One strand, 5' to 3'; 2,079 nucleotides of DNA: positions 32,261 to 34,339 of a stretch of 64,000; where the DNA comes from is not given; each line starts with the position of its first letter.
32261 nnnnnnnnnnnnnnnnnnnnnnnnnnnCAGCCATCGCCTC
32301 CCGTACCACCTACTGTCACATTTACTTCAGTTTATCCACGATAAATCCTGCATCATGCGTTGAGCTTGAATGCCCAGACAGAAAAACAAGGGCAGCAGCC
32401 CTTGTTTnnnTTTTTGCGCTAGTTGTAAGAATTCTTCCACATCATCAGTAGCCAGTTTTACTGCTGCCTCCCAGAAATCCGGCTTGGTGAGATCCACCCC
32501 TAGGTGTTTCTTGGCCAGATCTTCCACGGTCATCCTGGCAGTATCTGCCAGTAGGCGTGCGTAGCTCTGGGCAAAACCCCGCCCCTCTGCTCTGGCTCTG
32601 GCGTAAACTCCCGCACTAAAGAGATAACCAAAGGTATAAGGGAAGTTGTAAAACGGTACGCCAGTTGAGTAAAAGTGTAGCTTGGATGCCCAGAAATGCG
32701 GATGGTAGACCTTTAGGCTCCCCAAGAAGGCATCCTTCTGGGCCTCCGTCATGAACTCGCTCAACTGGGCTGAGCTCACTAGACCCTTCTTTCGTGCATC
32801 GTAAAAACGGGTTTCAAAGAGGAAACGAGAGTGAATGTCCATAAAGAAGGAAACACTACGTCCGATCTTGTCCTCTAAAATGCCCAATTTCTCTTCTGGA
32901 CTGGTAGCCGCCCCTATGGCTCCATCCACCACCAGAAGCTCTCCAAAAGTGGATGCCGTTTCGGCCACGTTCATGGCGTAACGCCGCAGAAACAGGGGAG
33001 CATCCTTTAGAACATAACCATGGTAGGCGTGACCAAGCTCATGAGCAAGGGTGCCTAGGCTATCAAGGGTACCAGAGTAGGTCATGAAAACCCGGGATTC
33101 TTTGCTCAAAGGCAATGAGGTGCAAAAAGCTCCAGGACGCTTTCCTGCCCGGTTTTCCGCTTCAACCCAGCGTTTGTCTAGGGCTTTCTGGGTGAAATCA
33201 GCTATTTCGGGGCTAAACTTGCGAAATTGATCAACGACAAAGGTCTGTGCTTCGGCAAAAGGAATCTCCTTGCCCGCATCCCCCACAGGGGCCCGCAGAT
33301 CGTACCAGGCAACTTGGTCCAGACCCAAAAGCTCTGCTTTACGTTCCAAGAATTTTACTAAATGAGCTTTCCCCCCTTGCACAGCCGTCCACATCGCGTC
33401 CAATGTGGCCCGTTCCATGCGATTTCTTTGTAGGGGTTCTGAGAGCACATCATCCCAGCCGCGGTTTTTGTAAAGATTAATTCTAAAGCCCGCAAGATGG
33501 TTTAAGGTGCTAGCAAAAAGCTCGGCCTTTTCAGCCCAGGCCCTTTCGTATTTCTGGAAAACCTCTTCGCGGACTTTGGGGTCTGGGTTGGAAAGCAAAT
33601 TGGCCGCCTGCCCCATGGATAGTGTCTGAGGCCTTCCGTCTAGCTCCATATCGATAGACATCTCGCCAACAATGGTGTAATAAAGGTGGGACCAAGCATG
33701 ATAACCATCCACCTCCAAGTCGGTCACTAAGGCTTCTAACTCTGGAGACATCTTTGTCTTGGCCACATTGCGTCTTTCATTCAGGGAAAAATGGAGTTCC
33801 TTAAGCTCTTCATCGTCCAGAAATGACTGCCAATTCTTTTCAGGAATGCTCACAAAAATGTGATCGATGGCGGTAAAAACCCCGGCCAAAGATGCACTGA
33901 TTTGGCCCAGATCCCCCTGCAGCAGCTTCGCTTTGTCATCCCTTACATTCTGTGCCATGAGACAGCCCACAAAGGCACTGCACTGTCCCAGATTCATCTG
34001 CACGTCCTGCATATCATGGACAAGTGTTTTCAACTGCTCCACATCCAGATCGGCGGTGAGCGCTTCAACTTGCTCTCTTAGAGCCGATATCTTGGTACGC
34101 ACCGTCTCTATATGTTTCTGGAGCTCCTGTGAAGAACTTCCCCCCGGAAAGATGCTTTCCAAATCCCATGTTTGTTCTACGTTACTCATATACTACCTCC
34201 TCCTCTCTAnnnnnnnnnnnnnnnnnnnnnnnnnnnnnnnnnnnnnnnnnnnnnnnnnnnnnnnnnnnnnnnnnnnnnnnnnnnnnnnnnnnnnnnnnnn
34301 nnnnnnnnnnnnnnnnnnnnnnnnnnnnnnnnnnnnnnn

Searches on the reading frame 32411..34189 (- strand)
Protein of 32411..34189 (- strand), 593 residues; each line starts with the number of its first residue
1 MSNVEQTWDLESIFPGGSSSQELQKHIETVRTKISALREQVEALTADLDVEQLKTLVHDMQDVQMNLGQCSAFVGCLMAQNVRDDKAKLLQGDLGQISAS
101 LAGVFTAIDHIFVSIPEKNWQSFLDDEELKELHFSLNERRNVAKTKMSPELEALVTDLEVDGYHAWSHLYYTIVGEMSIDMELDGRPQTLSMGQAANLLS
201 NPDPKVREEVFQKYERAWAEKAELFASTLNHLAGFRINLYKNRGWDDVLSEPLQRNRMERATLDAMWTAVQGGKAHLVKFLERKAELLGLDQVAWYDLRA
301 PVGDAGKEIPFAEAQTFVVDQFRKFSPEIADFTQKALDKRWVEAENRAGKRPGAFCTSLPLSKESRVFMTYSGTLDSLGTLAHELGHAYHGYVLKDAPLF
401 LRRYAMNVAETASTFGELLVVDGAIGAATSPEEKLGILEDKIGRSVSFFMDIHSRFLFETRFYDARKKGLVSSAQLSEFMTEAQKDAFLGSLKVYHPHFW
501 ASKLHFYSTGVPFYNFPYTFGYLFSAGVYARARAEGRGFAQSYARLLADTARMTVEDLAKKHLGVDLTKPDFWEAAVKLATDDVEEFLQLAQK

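Call 5: search_protein_families(library=pfam, proteins=[window:32411-34189:-], max_evalue=1)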
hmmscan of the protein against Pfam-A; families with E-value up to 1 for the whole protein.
window:32411-34189:- (593 aa): 8 families
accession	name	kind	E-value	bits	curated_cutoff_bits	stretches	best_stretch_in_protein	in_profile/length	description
PF01432.26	Peptidase_M3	-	7.3e-23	82.1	27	1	198-577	2-455/457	Peptidase family M3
PF08439.15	Peptidase_M3_N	-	1.6e-12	47.9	25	1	113-177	3-68/70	Oligopeptidase F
PF04298.18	Zn_peptidase_2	-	0.015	15.3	27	1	373-430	83-139/218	Putative neutral zinc metallopeptidase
PF15397.11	DUF4618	-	0.078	12.8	34.9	1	18-62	186-228/258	Domain of unknown function (DUF4618)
PF10805.13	DUF2730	-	0.14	12.7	24.9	1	20-67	35-86/102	Protein of unknown function (DUF2730)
PF10076.14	Phage_Mu_Gp48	-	0.21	11.8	37.4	0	207-242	72-108/150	Bacteriophage Mu-like, Gp48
PF05531.17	NPV_P10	-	0.25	12.3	29.8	0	25-64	11-55/75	Nucleopolyhedrovirus P10 protein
PF04513.17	Baculo_PEP_C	-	0.32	11.5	38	1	22-108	35-108/140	Baculovirus polyhedron envelope protein, PEP, C terminus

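Call 6: search_protein_families(library=ncbifam, proteins=[window:32411-34189:-], max_evalue=1)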
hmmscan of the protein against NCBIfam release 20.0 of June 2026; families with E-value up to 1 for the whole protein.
window:32411-34189:- (593 aa): 5 families
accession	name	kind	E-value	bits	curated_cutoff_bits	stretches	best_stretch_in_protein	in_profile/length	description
TIGR02290.1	M3_fam_3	subfamily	1.5e-202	674.7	561.7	1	7-590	1-587/587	M3 family oligoendopeptidase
TIGR00181.1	pepF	equivalog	1.5e-63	215.6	490.55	1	3-588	5-589/591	oligoendopeptidase F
TIGR02289.1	M3_not_pepF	subfamily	1.1e-29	103.5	442.35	1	29-588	3-545/549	M3 family oligoendopeptidase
NF045487.1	ASRP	equivalog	0.084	11.5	300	1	21-67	159-206/593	archaea-specific SMC-related protein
TIGR02169.1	SMC_prok_A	equivalog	0.2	9.3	729.4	1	19-72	760-813/1165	chromosome segregation protein SMC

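Call 15: find_related_loci(query=window:32411-34189:-, collection=genome_contigs, flank=6000)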
Query window:32411-34189:- (593 aa) in genome_contigs; peptide patterns used: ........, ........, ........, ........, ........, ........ (x = any residue, [..] = any of these).
35 stretches matched a pattern; 4 encode a relative of the query (tblastn E <= 1e-3); 4 distinct loci.
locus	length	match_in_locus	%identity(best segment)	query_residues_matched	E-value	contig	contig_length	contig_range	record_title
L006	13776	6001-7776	85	1-592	0e+0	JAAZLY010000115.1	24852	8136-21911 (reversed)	MAG: Bacillota bacterium isolate AS23ysBPME_28 85753_AS23, whole genome shotgun sequence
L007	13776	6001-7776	75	1-592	0e+0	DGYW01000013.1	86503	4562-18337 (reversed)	MAG TPA_asm: Firmicutes bacterium UBA4996 UBA4996_contig_1741, whole genome shotgun sequence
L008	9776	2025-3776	30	4-593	6e-81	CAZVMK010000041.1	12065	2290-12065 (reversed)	MAG TPA_asm: uncultured Oscillospiraceae bacterium isolate SRP225648_co1_152 genome assembly, contig: NODE_13453_length_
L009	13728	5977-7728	30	4-593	2e-83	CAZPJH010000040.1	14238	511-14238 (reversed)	MAG TPA_asm: uncultured Oscillospiraceae bacterium isolate SRP350583_co4_198 genome assembly, contig: NODE_4274_length_1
